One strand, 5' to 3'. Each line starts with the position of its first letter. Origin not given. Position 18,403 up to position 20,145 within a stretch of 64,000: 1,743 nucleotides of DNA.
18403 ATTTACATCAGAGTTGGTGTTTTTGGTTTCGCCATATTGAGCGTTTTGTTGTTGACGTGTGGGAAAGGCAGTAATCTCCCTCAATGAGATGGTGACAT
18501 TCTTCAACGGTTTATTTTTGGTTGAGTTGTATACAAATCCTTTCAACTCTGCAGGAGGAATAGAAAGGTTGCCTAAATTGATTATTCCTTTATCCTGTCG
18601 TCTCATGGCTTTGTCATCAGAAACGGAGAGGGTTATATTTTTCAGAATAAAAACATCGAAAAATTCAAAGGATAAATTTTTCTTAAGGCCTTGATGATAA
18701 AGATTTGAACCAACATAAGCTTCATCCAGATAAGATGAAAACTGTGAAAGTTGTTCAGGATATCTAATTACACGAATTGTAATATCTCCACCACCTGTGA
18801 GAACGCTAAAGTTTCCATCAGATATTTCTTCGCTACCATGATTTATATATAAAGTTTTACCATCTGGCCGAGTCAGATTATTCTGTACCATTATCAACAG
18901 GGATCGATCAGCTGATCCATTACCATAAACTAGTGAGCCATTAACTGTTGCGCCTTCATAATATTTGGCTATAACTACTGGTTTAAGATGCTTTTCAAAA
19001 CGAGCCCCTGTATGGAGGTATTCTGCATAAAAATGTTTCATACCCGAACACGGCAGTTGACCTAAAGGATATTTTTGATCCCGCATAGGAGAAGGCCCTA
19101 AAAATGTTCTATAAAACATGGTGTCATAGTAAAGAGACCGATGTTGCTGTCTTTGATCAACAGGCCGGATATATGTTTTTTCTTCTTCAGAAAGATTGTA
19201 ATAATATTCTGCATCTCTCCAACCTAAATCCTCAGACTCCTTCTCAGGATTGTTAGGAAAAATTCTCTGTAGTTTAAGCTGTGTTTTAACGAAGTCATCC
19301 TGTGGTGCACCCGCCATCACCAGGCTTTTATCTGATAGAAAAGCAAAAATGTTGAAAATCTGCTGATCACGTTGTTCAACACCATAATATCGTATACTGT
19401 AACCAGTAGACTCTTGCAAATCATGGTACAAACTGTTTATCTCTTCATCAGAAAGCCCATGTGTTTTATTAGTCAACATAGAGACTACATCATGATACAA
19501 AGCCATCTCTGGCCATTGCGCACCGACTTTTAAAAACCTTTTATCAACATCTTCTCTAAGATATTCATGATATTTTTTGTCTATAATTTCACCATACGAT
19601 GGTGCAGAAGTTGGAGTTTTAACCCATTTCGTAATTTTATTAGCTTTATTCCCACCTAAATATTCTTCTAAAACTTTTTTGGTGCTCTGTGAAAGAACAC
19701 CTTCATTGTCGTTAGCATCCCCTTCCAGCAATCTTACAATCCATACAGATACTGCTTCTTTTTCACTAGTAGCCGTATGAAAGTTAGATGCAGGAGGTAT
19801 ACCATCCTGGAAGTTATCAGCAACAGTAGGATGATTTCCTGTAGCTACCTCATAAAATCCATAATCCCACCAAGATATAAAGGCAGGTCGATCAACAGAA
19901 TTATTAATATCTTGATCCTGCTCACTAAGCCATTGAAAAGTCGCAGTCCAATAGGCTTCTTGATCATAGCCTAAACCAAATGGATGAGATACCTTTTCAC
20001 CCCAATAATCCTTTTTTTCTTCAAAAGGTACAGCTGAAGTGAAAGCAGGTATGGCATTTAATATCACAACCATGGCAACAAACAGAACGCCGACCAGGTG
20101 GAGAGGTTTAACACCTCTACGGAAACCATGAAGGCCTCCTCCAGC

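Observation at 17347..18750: AglB oligosaccharyltransferase with ~450-aa C-terminal extension of four Cna-B/CarboxypepD_reg-like repeats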

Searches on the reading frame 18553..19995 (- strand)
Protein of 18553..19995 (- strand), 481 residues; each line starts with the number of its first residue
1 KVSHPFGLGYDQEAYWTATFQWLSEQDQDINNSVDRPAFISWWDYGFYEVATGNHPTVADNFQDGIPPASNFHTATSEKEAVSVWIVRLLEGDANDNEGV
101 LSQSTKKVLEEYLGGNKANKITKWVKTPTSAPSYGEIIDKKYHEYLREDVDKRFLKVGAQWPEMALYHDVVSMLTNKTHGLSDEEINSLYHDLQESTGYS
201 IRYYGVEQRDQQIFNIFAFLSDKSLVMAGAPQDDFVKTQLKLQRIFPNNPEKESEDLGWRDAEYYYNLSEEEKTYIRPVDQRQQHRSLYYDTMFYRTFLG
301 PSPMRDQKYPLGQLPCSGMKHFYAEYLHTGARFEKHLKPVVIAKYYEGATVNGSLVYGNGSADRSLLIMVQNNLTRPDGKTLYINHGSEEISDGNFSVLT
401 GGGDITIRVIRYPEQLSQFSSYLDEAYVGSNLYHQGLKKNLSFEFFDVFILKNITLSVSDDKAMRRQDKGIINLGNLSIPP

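Call 17: find_related_loci(query=A1, collection=genome_contigs, flank=6000)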
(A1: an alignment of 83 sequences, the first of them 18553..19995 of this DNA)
Query A1 (481 aa) in genome_contigs; peptide patterns used: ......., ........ (x = any residue, [..] = any of these).
195 stretches matched a pattern; 154 encode a relative of the query (tblastn E <= 1e-3); the best 80 are kept; 80 distinct loci.
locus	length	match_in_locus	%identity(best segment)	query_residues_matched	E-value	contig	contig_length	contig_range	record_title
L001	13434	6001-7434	52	1-481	4e-152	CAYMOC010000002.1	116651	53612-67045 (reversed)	MAG TPA_asm: uncultured Thermoplasmatales archaeon isolate SRP332253_co1_209 genome assembly, contig: NODE_105_length_11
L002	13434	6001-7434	51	1-481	2e-147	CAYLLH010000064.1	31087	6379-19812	MAG TPA_asm: uncultured Thermoplasmatales archaeon isolate SRP067234_co1_161 genome assembly, contig: k99_314724, whole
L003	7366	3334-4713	48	6-481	3e-142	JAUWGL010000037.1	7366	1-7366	MAG: Thermoplasmata archaeon isolate CSMAG_2241 CSMAG_2241_k141_2358971_length_7366_cov_8.8352, whole genome shotgun seq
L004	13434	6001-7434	45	3-481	6e-127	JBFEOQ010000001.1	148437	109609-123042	MAG: Thermoplasmatota archaeon isolate Mix_mud04.2021.02.43 k141_2425134_length_148437_cov_17.0465, whole genome shotgun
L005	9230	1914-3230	46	6-414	7e-127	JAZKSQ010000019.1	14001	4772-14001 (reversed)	MAG: Thermoplasmatota archaeon isolate NA-30cm_bin.8 NODE_496_length_14001_cov_7.719920, whole genome shotgun sequence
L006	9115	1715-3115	47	3-481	1e-125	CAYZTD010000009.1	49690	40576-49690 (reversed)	MAG TPA_asm: uncultured Thermoplasmatales archaeon isolate SRP332253_co2_155 genome assembly, contig: NODE_590_length_49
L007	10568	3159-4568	44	3-481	7e-124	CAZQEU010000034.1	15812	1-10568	MAG TPA_asm: uncultured Thermoplasmatales archaeon isolate SRP332253_co2_91 genome assembly, contig: NODE_3530_length_15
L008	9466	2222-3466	50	3-403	2e-123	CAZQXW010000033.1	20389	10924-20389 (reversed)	MAG TPA_asm: uncultured Thermoplasmatales archaeon isolate SRP332253_co2_211 genome assembly, contig: NODE_2432_length_2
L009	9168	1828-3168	43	3-481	2e-121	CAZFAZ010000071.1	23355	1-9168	MAG TPA_asm: uncultured Thermoplasmatales archaeon isolate SRP067234_co1_271 genome assembly, contig: k99_640106, whole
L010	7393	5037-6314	48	3-414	2e-121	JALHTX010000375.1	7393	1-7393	MAG: Thermoplasmatota archaeon isolate PFL35 seq_4499216, whole genome shotgun sequence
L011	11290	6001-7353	44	3-481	6e-117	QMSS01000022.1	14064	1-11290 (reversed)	MAG: Thermoplasmata archaeon isolate B82_G9 B82_Guay9_scaffold_04001, whole genome shotgun sequence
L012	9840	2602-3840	49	3-403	3e-116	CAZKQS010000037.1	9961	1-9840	MAG TPA_asm: uncultured Thermoplasmatales archaeon isolate SRP332253_co2_176 genome assembly, contig: NODE_6873_length_9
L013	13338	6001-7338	45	3-468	2e-116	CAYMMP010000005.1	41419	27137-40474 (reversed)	MAG TPA_asm: uncultured Thermoplasmatales archaeon isolate binchicken_co19_562 genome assembly, contig: NODE_1156_length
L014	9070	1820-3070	49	3-403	8e-116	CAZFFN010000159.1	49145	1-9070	MAG TPA_asm: uncultured Thermoplasmatales archaeon isolate SRP067234_co1_26 genome assembly, contig: k99_880522, whole g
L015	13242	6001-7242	48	3-403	1e-113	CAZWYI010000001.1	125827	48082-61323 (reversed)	MAG TPA_asm: uncultured Thermoplasmatales archaeon isolate binchicken_co17_260 genome assembly, contig: NODE_373_length_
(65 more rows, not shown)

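Call 26: predict_structure(alignment_id=A1)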
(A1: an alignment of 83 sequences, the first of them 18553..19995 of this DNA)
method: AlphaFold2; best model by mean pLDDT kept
length: 481 residues; sequences in the alignment: 83
mean_pLDDT: 87.1   pTM: 0.89
mean pLDDT of the five models: 87.1, 86.5, 85.9, 85.1, 83.6
residues with pLDDT >= 90: 324; 70-90: 80; 50-70: 50; < 50: 27
segments of 3 or more residues with pLDDT < 50: 1-3, 426-446
pLDDT, mean of each block of 10 residues (from residue 1): 54 86 90 88 70 57 79 97 98 97 99 98 98 97 93 95 97 97 97 96 93 93 95 97 95 96 97 97 95 96 71 89 91 69 96 90 84 88 91 92 94 73 49 45 55 94 85 91 75
secondary structure, 60 per line:
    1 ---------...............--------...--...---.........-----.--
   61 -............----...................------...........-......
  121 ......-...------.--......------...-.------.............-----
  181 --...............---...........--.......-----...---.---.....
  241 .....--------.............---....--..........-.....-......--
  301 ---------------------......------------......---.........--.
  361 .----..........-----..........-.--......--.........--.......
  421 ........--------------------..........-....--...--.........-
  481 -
elements in order: H10-24 E38-40 H44-52 H62-73 H78-96 H103-113 H115-126 H140-145 H163-175 H183-197 E201-207 H208-211 H214-220 E236-245 E254-261 H262-266 H270-273 E276-285 H287-291 H293-298 E322-327 E340-345 E349-357 E366-375 E381-390 E395-400 E403-411 H414-428 E449-458 H460-463 E471-479

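Call 29: fold_search(model_id=the predicted structure, library=pdb)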
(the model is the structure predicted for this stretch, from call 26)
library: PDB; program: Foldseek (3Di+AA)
matches with E <= 10: 636; with E <= 0.001: 7
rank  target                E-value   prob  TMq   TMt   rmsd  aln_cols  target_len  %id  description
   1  7e9s_A                2.3e-09  1.00  0.41  0.24   7.7       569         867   11  Archaeal oligosaccharyltransferase AglB from Archaeoglobus fulgidus in complex with an inhibitory peptide and a dolich (released 2021-09-08)
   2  5gmy_A                3.9e-09  1.00  0.40  0.24   7.6       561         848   11  Crystal structure of the Archaeoglobus fulgidus oligosaccharyltransferase (O29867_ARCFU) tethered with an acceptor pep (released 2017-02-01)
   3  3wai                  9.9e-09  1.00  0.29  0.21  22.1       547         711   11  Crystal structure of the C-terminal globular domain of oligosaccharyltransferase (AfAglB-L, O29867_ARCFU) from Archaeogl (released 2013-07-17)
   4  3waj                  9.0e-08  1.00  0.41  0.26   6.9       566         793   11  Crystal structure of the Archaeoglobus fulgidus oligosaccharyltransferase (O29867_ARCFU) complex with Zn and sulfate (released 2013-10-30)
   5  3wak                  1.3e-07  1.00  0.41  0.24   7.1       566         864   12  Crystal structure of the Archaeoglobus fulgidus oligosaccharyltransferase (O29867_ARCFU) in the apo form (released 2013-10-30)
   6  4v4c_B                4.7e-04  1.00  0.14  0.23   9.5       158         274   12  Crystal Structure of Pyrogallol-Phloroglucinol Transhydroxylase from Pelobacter acidigallici (released 2014-07-09)
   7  5ek8                  9.9e-04  1.00  0.15  0.11  11.5       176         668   11  Crystal structure of a 9R-lipoxygenase from Cyanothece PCC8801 at 2.7 Angstroms (released 2015-12-23)
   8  3e8v                  5.4e-03  1.00  0.11  0.53   3.1        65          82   11  Crystal structure of a possible transglutaminase-family protein proteolytic fragment from Bacteroides fragilis (released 2008-09-02)
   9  4ilt_A                1.3e-02  0.96  0.10  0.26   5.9        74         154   20  Structure of the dioxygenase domain of SACTE_2871, a novel dioxygenase carbohydrate-binding protein fusion from the ce (released 2013-05-15)
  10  3gs0_B                1.5e-02  0.98  0.14  0.50   8.0       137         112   10  Human transthyretin (TTR) complexed with (S)-3-(9H-fluoren-9-ylideneaminooxy)-2-methylpropanoic acid (inhibitor 16) (released 2009-07-28)
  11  2gpz_A                1.9e-02  0.99  0.15  0.55   7.9       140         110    8  Transthyretin-like protein from Salmonella dublin (released 2006-05-16)
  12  3rce_A                1.9e-02  0.87  0.26  0.19  13.8       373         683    8  Bacterial oligosaccharyltransferase PglB (released 2011-06-15)
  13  7vcn_B                1.9e-02  0.16  0.09  0.10  16.8       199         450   14  Crystal Structure of PitA fragment from pilus islet-2 of Streptococcus oralis with Tb-Xo4 (released 2022-07-13)
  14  4ecn                  2.3e-02  0.75  0.12  0.08  10.0       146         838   10  Crystal structure of a leucine-rich repeat protein (BT_0210) from Bacteroides thetaiotaomicron VPI-5482 at 2.80 A resolu (released 2012-05-23)
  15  6gnm_C                2.6e-02  0.96  0.15  0.49   8.9       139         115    9  Crystal Structure Of Sea Bream Transthyretin in complex with 2,2',4,4'-tetrahydroxybenzophenone (BP2) (released 2018-07-11)
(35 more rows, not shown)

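Call 31: search_solved_structures(query=A1, max_evalue=1, show_alignments=3)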
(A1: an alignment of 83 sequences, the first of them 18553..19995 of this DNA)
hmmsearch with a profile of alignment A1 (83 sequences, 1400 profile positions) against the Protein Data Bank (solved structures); distinct sequences matched with E-value up to 1: 18.
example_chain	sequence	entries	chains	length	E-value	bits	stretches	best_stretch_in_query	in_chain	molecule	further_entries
3waj_A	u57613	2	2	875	2.9e-19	71.4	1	78-627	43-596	Transmembrane oligosaccharyl transferase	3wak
5gmy_A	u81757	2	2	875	4.1e-19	70.9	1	78-627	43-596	Transmembrane oligosaccharyl transferase, putative | Dolichyl-phosphooligosaccharide-protein glycotransferase 3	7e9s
3vgp_A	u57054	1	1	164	5.3e-14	54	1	561-634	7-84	Transmembrane oligosaccharyl transferase, putative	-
3vu0_A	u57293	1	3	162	2.2e-13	51.9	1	561-634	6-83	Putative uncharacterized protein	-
9c7v_B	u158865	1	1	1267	2.8e-11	44.9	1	1149-1363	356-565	BOS complex subunit NOMO2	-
6s7o_A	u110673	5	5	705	1.6e-06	29.2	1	82-466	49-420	Dolichyl-diphosphooligosaccharide--protein glycosyltransferase subunit STT3A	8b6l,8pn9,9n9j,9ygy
6ftg_5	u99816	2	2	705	1.8e-06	29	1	82-466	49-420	Dolichyl-diphosphooligosaccharide--protein glycosyltransferase subunit STT3A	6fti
6ftj_5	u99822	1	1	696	1.8e-06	29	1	82-466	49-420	Dolichyl-diphosphooligosaccharide--protein glycosyltransferase subunit STT3A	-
6s7t_A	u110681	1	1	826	4.1e-05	24.5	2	82-353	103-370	Dolichyl-diphosphooligosaccharide--protein glycosyltransferase subunit STT3B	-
3wai_A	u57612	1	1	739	0.00058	20.7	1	561-627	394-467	Maltose-binding periplasmic protein, Transmembrane oligosaccharyl transferase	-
8i9p_Lh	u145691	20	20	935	0.0072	17.1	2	82-264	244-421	dolichyl-diphosphooligosaccharide--protein glycotransferase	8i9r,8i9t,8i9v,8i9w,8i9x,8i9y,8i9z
8ya0_Y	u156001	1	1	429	0.056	14.1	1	460-528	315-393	Protein translocase subunit SecY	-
8y9y_Y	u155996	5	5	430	0.057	14.1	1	460-528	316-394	Protein translocase subunit SecY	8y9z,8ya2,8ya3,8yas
7xha_Y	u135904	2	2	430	0.06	14.1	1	460-528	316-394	Protein translocase subunit SecY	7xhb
9e7m_Ta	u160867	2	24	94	0.074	13.8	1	1208-1267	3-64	Tail fiber protein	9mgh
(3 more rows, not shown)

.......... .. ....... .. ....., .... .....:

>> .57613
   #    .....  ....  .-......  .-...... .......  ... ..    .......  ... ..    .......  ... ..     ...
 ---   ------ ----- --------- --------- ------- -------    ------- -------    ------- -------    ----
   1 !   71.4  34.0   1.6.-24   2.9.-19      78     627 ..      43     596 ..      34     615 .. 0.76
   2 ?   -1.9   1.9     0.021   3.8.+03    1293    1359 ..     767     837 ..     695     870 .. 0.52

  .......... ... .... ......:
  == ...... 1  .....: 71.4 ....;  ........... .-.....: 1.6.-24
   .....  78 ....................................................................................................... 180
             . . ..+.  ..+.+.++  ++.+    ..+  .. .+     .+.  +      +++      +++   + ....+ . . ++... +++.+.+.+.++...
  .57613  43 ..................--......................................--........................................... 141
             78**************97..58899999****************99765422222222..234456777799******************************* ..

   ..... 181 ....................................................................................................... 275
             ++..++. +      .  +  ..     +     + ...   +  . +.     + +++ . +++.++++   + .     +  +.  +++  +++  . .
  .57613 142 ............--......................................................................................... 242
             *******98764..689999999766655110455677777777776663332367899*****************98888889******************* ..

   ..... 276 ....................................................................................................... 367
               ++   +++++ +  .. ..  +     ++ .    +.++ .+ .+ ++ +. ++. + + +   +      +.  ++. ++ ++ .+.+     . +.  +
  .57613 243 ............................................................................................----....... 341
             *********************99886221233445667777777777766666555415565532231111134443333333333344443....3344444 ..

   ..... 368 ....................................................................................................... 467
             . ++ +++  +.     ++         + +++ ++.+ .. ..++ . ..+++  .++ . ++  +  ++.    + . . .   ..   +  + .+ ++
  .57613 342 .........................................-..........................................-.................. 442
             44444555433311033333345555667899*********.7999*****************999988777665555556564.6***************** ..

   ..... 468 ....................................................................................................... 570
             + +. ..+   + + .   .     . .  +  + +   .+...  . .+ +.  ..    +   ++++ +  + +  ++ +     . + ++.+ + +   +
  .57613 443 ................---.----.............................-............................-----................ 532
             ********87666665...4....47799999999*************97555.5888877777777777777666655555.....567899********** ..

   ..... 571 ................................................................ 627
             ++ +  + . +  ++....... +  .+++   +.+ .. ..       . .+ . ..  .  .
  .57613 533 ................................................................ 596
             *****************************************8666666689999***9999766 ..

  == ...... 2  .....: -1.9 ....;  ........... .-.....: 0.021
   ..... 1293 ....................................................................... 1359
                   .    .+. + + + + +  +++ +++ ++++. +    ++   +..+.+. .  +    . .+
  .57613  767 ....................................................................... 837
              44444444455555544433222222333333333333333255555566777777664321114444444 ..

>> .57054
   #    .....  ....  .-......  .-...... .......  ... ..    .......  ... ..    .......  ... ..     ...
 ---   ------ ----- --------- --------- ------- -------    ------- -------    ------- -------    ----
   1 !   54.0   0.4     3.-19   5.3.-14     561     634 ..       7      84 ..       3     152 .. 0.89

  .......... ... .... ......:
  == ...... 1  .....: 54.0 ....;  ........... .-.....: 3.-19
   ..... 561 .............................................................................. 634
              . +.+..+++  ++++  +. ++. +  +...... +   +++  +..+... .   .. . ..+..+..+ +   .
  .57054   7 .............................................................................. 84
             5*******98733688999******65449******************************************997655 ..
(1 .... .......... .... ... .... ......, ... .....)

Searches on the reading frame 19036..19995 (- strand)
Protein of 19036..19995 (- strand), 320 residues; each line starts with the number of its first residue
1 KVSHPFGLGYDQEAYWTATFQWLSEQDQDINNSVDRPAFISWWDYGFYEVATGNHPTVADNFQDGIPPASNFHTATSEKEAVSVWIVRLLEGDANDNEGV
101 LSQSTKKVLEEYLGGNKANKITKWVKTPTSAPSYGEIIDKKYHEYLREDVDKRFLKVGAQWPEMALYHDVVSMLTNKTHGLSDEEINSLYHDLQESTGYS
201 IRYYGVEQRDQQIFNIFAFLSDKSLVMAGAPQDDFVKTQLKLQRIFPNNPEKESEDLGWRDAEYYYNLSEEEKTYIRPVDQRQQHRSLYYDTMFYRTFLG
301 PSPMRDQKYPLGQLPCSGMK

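Call 32: search_protein_families(library=pfam, proteins=[window:19036-19995:-], max_evalue=1)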
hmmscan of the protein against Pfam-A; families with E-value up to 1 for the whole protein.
window:19036-19995:- (320 aa): 3 families
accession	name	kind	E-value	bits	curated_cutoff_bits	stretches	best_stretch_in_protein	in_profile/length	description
PF22627.1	AglB_core-like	-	9.9e-05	23.1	27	1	38-82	46-93/111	AglB core domain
PF05089.18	NAGLU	-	0.032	13.6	25.5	1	12-55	42-85/336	Alpha-N-acetylglucosaminidase (NAGLU) tim-barrel domain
PF12750.12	Maff2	-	0.093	13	27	1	83-109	23-50/70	Maff2 family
